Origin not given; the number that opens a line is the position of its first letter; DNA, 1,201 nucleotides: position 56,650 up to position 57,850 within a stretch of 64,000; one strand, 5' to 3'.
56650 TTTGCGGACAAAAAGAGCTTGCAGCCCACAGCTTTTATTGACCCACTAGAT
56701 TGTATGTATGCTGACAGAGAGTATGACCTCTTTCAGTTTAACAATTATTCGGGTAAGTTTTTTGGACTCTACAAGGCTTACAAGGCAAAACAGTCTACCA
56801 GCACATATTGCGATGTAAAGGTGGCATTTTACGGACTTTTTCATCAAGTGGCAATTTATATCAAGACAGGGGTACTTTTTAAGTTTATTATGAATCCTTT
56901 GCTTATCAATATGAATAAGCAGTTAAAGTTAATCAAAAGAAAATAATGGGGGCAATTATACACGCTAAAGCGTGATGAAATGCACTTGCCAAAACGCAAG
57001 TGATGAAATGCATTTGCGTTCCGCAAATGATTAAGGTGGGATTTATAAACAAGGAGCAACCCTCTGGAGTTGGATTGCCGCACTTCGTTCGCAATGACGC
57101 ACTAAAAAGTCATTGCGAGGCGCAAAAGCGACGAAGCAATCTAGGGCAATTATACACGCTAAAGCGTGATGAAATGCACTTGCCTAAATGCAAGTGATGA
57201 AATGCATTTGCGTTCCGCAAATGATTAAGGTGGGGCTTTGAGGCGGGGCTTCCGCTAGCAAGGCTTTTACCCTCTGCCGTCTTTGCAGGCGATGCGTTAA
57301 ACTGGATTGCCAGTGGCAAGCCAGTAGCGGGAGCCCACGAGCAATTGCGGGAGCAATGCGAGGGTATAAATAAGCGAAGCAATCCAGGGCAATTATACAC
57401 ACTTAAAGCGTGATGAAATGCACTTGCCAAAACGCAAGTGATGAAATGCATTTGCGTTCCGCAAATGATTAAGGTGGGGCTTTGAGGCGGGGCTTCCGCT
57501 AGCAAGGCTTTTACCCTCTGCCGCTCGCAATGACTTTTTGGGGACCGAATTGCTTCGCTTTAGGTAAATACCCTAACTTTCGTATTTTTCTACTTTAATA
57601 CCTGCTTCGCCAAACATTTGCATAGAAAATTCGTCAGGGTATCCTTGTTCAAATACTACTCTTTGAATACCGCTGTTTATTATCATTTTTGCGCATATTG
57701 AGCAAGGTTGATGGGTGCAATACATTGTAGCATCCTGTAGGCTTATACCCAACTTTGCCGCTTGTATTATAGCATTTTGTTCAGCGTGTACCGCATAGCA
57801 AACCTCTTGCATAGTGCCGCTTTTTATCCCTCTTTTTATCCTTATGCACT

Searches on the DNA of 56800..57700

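Call 21: search_rna_families(source=window, start=56800, end=57700, threshold=evalue, max_evalue=10, show_alignments=2)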
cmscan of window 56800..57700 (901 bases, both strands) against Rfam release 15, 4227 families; matches with E-value up to 10: 4.
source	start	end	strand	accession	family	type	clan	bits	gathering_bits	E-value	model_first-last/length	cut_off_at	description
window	56894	56985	-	RF01820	RsaE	Gene; sRNA;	-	21.1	79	0.66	1-112/112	no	RNA Staph. aureus E (RoxS)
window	56993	57019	+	RF00158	SNORD82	Gene; snRNA; snoRNA; CD-box;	-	17.8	43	1.5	1-70/70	no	Small nucleolar RNA SNORD82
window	57305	57394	+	RF01699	Clostridiales-1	Gene; sRNA;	-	14.7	48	2.3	1-166/166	no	Clostridiales-1 RNA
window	56957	57068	+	RF04191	Hairpin-meta2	Gene; ribozyme;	-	11.1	210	1.1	1-258/258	no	Hairpin ribozyme 2 from viruses-like metatranscriptomes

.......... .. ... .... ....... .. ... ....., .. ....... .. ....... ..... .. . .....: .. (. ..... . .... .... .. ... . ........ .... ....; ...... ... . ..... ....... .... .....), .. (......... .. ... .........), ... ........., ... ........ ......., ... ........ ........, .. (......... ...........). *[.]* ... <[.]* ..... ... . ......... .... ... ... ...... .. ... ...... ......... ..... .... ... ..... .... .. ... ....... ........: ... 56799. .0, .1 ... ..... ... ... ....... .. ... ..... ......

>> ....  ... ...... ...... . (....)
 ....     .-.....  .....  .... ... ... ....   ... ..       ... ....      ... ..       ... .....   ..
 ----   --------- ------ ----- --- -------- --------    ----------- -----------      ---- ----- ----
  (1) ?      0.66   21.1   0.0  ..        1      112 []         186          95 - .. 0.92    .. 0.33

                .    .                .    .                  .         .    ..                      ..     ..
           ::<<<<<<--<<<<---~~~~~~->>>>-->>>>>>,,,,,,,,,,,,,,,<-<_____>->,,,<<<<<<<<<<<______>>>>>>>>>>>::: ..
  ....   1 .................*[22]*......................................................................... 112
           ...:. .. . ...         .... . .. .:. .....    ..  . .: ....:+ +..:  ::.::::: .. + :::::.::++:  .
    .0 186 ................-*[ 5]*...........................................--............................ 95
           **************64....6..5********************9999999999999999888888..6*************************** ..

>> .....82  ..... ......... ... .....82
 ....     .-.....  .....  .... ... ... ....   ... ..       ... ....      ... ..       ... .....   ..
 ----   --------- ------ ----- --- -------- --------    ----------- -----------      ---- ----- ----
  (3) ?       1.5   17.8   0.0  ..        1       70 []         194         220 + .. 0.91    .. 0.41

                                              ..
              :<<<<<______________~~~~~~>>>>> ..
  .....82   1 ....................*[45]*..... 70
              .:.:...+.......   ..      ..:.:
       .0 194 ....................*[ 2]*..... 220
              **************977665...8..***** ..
